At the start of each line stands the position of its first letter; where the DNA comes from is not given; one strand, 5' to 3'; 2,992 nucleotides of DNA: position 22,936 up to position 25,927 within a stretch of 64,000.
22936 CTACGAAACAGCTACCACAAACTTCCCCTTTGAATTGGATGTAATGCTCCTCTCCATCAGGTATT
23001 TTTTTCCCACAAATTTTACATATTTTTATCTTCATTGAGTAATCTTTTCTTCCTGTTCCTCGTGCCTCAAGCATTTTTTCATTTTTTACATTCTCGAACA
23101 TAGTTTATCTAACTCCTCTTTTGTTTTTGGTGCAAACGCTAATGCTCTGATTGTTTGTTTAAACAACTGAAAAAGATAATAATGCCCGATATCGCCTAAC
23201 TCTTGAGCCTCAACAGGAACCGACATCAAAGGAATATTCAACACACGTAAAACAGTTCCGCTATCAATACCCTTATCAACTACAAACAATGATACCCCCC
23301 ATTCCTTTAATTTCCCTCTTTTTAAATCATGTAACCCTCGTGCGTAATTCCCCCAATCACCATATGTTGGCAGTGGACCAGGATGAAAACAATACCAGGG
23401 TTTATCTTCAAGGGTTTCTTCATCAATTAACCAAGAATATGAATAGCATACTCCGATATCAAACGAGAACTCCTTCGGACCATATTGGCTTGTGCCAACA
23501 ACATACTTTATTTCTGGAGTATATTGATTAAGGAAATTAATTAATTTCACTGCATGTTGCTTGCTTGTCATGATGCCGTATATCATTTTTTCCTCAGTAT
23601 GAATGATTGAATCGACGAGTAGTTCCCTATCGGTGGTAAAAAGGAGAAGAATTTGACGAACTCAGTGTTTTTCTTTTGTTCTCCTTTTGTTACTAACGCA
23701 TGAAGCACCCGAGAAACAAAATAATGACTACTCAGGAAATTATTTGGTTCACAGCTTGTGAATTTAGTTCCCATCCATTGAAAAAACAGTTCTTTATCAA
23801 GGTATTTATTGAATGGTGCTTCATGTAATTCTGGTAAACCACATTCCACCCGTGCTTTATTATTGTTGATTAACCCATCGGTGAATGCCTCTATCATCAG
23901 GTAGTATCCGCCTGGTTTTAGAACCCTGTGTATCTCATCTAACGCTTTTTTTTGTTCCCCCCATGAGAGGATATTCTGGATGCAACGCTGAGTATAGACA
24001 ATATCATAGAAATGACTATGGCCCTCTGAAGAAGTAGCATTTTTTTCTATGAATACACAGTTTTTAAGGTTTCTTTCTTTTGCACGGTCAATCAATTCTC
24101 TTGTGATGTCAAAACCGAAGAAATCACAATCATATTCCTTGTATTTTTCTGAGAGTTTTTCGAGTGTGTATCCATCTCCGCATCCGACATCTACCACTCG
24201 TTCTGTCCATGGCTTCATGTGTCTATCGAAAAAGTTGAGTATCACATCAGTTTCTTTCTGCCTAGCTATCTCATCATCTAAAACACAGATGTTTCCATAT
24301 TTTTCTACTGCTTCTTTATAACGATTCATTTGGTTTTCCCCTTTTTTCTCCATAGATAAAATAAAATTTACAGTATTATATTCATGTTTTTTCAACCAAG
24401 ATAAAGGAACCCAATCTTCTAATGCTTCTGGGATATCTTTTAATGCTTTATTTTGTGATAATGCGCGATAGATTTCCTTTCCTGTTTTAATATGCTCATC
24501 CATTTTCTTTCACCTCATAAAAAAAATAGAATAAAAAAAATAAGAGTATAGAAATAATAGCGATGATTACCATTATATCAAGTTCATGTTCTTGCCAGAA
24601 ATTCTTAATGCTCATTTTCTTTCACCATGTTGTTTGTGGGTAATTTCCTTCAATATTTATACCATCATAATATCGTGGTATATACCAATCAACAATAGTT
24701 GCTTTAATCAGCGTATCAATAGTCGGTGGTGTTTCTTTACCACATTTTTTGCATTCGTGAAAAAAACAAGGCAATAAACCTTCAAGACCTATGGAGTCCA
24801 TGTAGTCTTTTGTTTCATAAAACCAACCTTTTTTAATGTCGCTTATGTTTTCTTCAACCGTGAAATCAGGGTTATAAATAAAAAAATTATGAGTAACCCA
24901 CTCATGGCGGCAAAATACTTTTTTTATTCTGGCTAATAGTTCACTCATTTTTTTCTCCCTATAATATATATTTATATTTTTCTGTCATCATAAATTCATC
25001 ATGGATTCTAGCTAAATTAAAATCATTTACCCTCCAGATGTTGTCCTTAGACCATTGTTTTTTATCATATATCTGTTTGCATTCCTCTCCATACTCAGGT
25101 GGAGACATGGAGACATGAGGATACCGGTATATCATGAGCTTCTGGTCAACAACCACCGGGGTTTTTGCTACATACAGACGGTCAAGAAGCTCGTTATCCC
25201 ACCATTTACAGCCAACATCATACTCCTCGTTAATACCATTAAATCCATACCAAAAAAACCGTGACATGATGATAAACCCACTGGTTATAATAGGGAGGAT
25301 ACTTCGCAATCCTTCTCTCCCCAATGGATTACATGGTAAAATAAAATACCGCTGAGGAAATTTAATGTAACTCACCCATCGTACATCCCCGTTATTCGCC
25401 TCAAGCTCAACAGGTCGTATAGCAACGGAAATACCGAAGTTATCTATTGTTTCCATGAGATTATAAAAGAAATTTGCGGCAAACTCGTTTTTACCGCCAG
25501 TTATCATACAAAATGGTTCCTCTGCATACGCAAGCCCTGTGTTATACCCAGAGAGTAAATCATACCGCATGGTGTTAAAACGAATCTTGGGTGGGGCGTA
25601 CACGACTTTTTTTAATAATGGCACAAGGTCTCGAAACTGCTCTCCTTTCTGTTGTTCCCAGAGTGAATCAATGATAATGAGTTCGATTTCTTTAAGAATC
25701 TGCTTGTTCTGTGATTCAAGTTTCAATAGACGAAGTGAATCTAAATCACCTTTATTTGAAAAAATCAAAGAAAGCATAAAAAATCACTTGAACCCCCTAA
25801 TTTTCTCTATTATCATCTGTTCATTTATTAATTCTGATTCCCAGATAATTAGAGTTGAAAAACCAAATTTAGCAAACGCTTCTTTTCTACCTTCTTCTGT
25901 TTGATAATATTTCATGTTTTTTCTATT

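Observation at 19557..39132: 20-kb glycan-decoration island: a 3-formamido-deoxyhexose route, dehydrogenase, epimerase, six glycosyltransferases and five methyltransferase genes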

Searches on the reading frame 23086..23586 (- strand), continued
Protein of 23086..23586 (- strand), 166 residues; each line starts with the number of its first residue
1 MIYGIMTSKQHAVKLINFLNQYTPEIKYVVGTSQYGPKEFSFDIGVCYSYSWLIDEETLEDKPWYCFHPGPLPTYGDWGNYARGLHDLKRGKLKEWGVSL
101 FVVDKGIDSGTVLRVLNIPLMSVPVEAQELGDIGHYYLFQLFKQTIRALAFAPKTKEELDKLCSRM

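Call 68: find_related_loci(query=A1, collection=viral_contigs, flank=10000)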
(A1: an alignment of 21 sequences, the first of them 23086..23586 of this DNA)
Query A1 (166 aa) in viral_contigs; peptide patterns used: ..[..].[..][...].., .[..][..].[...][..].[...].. (x = any residue, [..] = any of these).
19 stretches matched a pattern, but none encodes a relative of the query by tblastn (E <= 1e-3).

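Call 76: find_encoding_contigs(protein=P0001, flank=6000, max_places=2)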
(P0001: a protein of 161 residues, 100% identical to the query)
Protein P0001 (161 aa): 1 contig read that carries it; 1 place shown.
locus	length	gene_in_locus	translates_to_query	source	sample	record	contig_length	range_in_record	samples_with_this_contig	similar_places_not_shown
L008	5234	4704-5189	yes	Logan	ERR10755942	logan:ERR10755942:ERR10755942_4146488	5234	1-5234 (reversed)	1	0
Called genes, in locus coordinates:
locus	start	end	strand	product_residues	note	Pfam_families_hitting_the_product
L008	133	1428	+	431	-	PF01210:NAD_Gly3P_dh_N (faint), PF03446:NAD_binding_2 (weak), PF03721:UDPG_MGDP_dh_N, PF03720:UDPG_MGDP_dh_C (faint), PF00984:UDPG_MGDP_dh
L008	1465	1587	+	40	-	-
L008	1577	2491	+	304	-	PF07460:NUMOD3 (faint)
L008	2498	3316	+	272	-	-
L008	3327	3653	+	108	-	-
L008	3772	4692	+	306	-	PF13489:Methyltransf_23, PF01209:Ubie_methyltran (weak), PF08241:Methyltransf_11, PF08242:Methyltransf_12, PF13649:Methyltransf_25, PF13847:Methyltransf_31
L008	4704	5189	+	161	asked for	-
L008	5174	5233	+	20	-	?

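Call 88: search_protein_families(library=ncbifam, proteins=[L004:8248-9276:+, L002:4120-5130:+, L001:326-2362:-, L001:5504-6595:+, L004:11368-12507:+, L005:1632-2777:+, L006:1790-2896:+, L002:7013-8104:+], max_evalue=1e-20)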
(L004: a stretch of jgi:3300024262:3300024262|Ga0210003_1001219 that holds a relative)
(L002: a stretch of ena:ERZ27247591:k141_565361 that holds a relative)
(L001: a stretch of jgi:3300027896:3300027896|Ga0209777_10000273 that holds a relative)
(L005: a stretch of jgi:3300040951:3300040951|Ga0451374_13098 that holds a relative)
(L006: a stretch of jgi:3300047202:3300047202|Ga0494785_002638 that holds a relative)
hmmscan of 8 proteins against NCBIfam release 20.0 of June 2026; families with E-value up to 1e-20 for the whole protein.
L004:8248-9276:+ (342 aa): 2 families
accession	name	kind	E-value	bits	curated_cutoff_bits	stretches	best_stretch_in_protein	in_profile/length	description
TIGR01472.1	gmd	equivalog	3.1e-105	352.1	415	1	2-322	1-340/342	GDP-mannose 4,6-dehydratase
TIGR01181.1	dTDP_gluc_dehyt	equivalog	6.3e-22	78.1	365.1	1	36-323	36-314/321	dTDP-glucose 4,6-dehydratase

L002:4120-5130:+ (336 aa): 4 families
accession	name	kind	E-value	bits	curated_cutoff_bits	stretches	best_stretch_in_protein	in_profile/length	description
TIGR01472.1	gmd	equivalog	2.5e-108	362.3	415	1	3-318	2-340/342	GDP-mannose 4,6-dehydratase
TIGR04180.1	EDH_00030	hypoth_equivalog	2.2e-31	109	475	1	5-303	2-296/297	NAD-dependent 4,6-dehydratase LegB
TIGR01181.1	dTDP_gluc_dehyt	equivalog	3.6e-27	95.3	365.1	1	4-319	2-314/321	dTDP-glucose 4,6-dehydratase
TIGR01179.1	galE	equivalog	1.8e-23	82.9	262.3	1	5-312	3-321/332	UDP-glucose 4-epimerase GalE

L001:326-2362:- (678 aa): 1 family
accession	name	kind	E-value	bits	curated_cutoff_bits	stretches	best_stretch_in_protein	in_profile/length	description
TIGR02197.1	heptose_epim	equivalog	4e-22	78.8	274.6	0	4-115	2-114/316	ADP-glyceromanno-heptose 6-epimerase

L001:5504-6595:+ (363 aa): 7 families
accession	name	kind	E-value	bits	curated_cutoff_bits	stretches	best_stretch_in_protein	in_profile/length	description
TIGR04181.1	NHT_00031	hypoth_equivalog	8.2e-63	212.4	420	1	9-343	5-358/359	LegC family aminotransferase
TIGR03588.1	PseC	equivalog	1.3e-57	195.5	423.5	1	12-361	9-378/380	UDP-4-amino-4,6-dideoxy-N-acetyl-beta-L-altrosamine transaminase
NF008658.2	PRK11658.1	equivalog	1.1e-47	162.5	631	1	1-360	1-374/379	UDP-4-amino-4-deoxy-L-arabinose aminotransferase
TIGR04427.1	PLP_DesI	equivalog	7.4e-43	147.1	650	1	28-359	45-379/390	dTDP-4-dehydro-6-deoxyglucose aminotransferase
NF008687.0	PRK11706.1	equivalog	4.8e-41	140.7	375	1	7-361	4-372/375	dTDP-4-amino-4,6-dideoxygalactose transaminase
NF011936.0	PRK15407.1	equivalog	1.8e-36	125.8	423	1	20-221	53-253/440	lipopolysaccharide biosynthesis protein RfbH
TIGR02379.1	ECA_wecE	subfamily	3.2e-32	111.7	434.85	1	9-250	6-248/376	dTDP-4-amino-4,6-dideoxy-D-glucose transaminase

L004:11368-12507:+ (379 aa): 7 families
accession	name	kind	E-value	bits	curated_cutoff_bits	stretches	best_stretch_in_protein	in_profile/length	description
TIGR04181.1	NHT_00031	hypoth_equivalog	2.4e-76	256.9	420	1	8-346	4-357/359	LegC family aminotransferase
TIGR03588.1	PseC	equivalog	5.1e-69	233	423.5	1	9-366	6-379/380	UDP-4-amino-4,6-dideoxy-N-acetyl-beta-L-altrosamine transaminase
NF008687.0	PRK11706.1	equivalog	1.1e-62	211.9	375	1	7-366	4-373/375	dTDP-4-amino-4,6-dideoxygalactose transaminase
NF011936.0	PRK15407.1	equivalog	1.2e-61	208.8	423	1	11-217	43-252/440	lipopolysaccharide biosynthesis protein RfbH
TIGR02379.1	ECA_wecE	subfamily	3.9e-53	180.6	434.85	1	5-366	2-374/376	dTDP-4-amino-4,6-dideoxy-D-glucose transaminase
NF008658.2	PRK11658.1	equivalog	4.7e-51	173.6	631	1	5-367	5-377/379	UDP-4-amino-4-deoxy-L-arabinose aminotransferase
TIGR04427.1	PLP_DesI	equivalog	7.1e-46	157.1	650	1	17-363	35-379/390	dTDP-4-dehydro-6-deoxyglucose aminotransferase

L005:1632-2777:+ (381 aa): 7 families
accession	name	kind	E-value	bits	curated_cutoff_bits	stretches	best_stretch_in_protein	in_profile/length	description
TIGR04181.1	NHT_00031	hypoth_equivalog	4.6e-75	252.7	420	1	10-348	4-357/359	LegC family aminotransferase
TIGR03588.1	PseC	equivalog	9.3e-69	232.1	423.5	1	11-368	6-379/380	UDP-4-amino-4,6-dideoxy-N-acetyl-beta-L-altrosamine transaminase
NF008687.0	PRK11706.1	equivalog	1.3e-62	211.8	375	1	10-368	5-373/375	dTDP-4-amino-4,6-dideoxygalactose transaminase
NF011936.0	PRK15407.1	equivalog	9.1e-61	205.9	423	1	13-219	43-252/440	lipopolysaccharide biosynthesis protein RfbH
TIGR02379.1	ECA_wecE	subfamily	5.1e-53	180.2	434.85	1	8-368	3-374/376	dTDP-4-amino-4,6-dideoxy-D-glucose transaminase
NF008658.2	PRK11658.1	equivalog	3.4e-52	177.3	631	1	8-369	6-377/379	UDP-4-amino-4-deoxy-L-arabinose aminotransferase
TIGR04427.1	PLP_DesI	equivalog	1.7e-48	165.7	650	1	20-363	36-377/390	dTDP-4-dehydro-6-deoxyglucose aminotransferase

L006:1790-2896:+ (368 aa): 7 families
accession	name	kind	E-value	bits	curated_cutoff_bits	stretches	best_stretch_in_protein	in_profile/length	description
TIGR04181.1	NHT_00031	hypoth_equivalog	1.2e-78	264.5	420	1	7-346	2-357/359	LegC family aminotransferase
TIGR03588.1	PseC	equivalog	2.1e-75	254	423.5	1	6-366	2-379/380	UDP-4-amino-4,6-dideoxy-N-acetyl-beta-L-altrosamine transaminase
NF008687.0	PRK11706.1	equivalog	9.5e-65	218.8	375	1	6-366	2-373/375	dTDP-4-amino-4,6-dideoxygalactose transaminase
TIGR02379.1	ECA_wecE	subfamily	5.8e-55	186.6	434.85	1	6-367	2-375/376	dTDP-4-amino-4,6-dideoxy-D-glucose transaminase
NF011936.0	PRK15407.1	equivalog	1e-54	185.9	423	1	6-218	37-252/440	lipopolysaccharide biosynthesis protein RfbH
NF008658.2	PRK11658.1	equivalog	2.9e-50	171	631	1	6-365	5-375/379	UDP-4-amino-4-deoxy-L-arabinose aminotransferase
TIGR04427.1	PLP_DesI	equivalog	7.3e-49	166.9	650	1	20-363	37-379/390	dTDP-4-dehydro-6-deoxyglucose aminotransferase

L002:7013-8104:+ (363 aa): 7 families
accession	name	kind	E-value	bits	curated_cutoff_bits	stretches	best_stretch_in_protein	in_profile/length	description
TIGR04181.1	NHT_00031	hypoth_equivalog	1.4e-82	277.5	420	1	6-342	4-357/359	LegC family aminotransferase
TIGR03588.1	PseC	equivalog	1.7e-81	274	423.5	1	4-362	3-379/380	UDP-4-amino-4,6-dideoxy-N-acetyl-beta-L-altrosamine transaminase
NF008687.0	PRK11706.1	equivalog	1.4e-70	237.9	375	1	3-362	2-373/375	dTDP-4-amino-4,6-dideoxygalactose transaminase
NF011936.0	PRK15407.1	equivalog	3.4e-67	227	423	2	9-209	43-252/440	lipopolysaccharide biosynthesis protein RfbH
NF008658.2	PRK11658.1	equivalog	2e-60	204.4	631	1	4-363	6-377/379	UDP-4-amino-4-deoxy-L-arabinose aminotransferase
TIGR02379.1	ECA_wecE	subfamily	2.5e-60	204.2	434.85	1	3-361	2-373/376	dTDP-4-amino-4,6-dideoxy-D-glucose transaminase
TIGR04427.1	PLP_DesI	equivalog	9.9e-56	189.5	650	1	15-360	35-380/390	dTDP-4-dehydro-6-deoxyglucose aminotransferase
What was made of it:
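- The same ranking holds for the orthologues in five related loci (call 88). Dehydratase in relatives: gmd-like proteins (NCBIfam 352-362 bits) lie directly beside the module in L002/L010 and L004 (call 88).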

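Call 98: find_related_loci(query=A1, collection=metagenome_contigs, flank=10000)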
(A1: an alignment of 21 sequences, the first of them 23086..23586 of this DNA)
Query A1 (166 aa) in metagenome_contigs; peptide patterns used: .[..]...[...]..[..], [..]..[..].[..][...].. (x = any residue, [..] = any of these).
74 stretches matched a pattern; 10 encode a relative of the query (tblastn E <= 1e-3); 10 distinct loci.
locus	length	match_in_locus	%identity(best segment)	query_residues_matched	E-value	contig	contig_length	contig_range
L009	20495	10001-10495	69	1-165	2e-79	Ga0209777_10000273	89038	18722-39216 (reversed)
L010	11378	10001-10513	67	1-165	9e-78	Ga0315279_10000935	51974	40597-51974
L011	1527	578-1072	66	1-163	6e-81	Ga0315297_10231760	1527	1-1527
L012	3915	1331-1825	65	1-165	2e-75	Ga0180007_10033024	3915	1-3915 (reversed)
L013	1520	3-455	70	18-166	1e-70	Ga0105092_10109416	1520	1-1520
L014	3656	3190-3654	54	1-152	4e-58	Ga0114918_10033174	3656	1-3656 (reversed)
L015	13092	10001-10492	49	1-162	4e-50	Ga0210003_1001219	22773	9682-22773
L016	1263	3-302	73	64-163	1e-51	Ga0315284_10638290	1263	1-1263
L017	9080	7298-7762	49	1-155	2e-47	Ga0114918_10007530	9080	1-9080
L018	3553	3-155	55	112-162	1e-15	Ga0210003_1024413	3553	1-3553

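Call 113: search_protein_representatives(alignment_id=A1)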
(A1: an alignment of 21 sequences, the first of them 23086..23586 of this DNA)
Query: 21 sequences, 165 profile positions. Proteins with E-value up to 0.001 (for the whole library): 500; up to 1e-10: 38; up to 1e-30: 8. The best 150 are listed.
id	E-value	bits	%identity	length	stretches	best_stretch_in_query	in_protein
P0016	5.6e-76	270.1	-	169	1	1-165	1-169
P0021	1.0e-70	252.9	-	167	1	1-162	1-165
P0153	5.2e-55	201.9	-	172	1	1-163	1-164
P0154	1.9e-44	167.5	-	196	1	1-157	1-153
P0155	4.8e-37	143.5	-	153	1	2-152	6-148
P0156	4.1e-36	140.4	-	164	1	2-161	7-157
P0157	8.4e-36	139.4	-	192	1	2-164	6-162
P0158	2.5e-33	131.4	-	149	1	39-163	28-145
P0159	2.3e-26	108.7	-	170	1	2-154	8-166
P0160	4.6e-26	107.7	-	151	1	3-156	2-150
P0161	6.6e-26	107.2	-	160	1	4-151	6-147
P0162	8.9e-26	106.8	-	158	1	4-151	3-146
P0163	1.4e-25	106.2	-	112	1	1-106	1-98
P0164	1.4e-24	102.9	-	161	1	4-154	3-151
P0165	1.2e-23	99.9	-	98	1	57-152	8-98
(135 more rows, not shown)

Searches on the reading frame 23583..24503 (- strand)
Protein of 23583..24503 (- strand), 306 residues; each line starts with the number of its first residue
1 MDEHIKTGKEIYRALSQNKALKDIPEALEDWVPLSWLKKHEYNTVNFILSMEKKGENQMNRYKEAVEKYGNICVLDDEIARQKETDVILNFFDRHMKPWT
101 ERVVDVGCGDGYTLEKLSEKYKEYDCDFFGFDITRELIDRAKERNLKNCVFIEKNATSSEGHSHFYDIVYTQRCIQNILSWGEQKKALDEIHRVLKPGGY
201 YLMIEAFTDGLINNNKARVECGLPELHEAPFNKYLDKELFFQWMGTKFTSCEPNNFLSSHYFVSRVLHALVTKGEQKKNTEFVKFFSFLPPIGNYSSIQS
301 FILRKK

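Call 5: search_protein_families(library=pfam, proteins=[window:23583-24503:-], max_evalue=0.01)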
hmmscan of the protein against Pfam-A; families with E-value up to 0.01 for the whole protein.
window:23583-24503:- (306 aa): 11 families
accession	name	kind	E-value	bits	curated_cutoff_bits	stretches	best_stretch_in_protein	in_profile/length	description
PF13649.12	Methyltransf_25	-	3.4e-17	63.3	27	1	103-199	1-97/97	Methyltransferase domain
PF13847.12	Methyltransf_31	-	1.7e-15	57.4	27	1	101-206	5-112/145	Methyltransferase domain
PF08241.18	Methyltransf_11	-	4.6e-15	56.5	21.2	1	104-202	1-94/95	Methyltransferase domain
PF08242.18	Methyltransf_12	-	1.1e-12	48.9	30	1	104-200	1-97/98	Methyltransferase domain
PF13489.12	Methyltransf_23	-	2.1e-11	44.3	27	1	89-207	14-120/164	Methyltransferase domain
PF01209.24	Ubie_methyltran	-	3.5e-07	30.3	20.1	1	100-206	48-154/233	ubiE/COQ5 methyltransferase family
PF13679.12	Methyltransf_32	-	2.6e-05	24.7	27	1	99-152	25-78/143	Methyltransferase domain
PF03141.22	Methyltransf_29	-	0.00015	20.9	23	1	43-203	61-217/506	Putative S-adenosyl-L-methionine-dependent methyltransferase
PF02390.23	Methyltransf_4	-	0.00034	20.6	24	0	103-157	5-61/173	Putative methyltransferase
PF23525.1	Methyltransf_36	-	0.0022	17.6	27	1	85-117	25-58/268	AprA MT2-like domain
PF00891.24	Methyltransf_2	-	0.0093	15.8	22.3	0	88-209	54-170/210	O-methyltransferase domain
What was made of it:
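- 23583..24503 (-): Class I SAM methyltransferase (306 aa) immediately upstream of the formyltransferase gene, with overlapping stop and start codons. Methyltransf_25 E 3e-17 (call 5).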

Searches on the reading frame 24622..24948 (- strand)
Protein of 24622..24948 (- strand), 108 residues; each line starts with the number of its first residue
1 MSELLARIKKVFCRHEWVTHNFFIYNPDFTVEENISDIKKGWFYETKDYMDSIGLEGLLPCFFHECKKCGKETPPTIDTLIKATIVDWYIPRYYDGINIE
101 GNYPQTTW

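Call 5: search_protein_families(library=pfam, proteins=[window:24622-24948:-], max_evalue=0.01)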
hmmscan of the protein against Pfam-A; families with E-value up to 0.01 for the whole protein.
window:24622-24948:- (108 aa): 0 families

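Call 9: search_protein_families(library=phrogs, proteins=[window:24622-24948:-], max_evalue=0.01)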
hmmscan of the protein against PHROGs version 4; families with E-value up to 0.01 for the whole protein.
window:24622-24948:- (108 aa): 0 families
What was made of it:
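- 24622..24948 (-): 108-aa ORF of unknown function. No family match (calls 5, 9).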

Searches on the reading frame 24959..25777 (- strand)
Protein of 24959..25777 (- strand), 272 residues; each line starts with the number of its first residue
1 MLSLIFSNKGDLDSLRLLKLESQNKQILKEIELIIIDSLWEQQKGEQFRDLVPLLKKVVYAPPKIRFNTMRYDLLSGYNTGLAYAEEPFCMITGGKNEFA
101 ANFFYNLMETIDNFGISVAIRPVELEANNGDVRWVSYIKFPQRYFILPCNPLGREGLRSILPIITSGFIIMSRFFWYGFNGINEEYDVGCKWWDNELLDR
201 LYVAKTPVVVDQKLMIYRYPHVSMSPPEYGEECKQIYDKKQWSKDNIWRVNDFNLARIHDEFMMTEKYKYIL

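Call 5: search_protein_families(library=pfam, proteins=[window:24959-25777:-], max_evalue=0.01)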
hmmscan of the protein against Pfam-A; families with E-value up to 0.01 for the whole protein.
window:24959-25777:- (272 aa): 0 families
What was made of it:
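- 24959..25777 (-): GT-A-like (GT2-like) glycosyltransferase, 272 aa. No Pfam match of its own (call 5).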

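Call 9: search_protein_families(library=phrogs, proteins=[window:24959-25777:-], max_evalue=0.01)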
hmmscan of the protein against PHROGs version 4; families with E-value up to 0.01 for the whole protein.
window:24959-25777:- (272 aa): 0 families

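Call 14: search_protein_families(library=ncbifam, proteins=[window:24959-25777:-], max_evalue=0.01)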
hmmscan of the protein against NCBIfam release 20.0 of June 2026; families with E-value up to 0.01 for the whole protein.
window:24959-25777:- (272 aa): 0 families
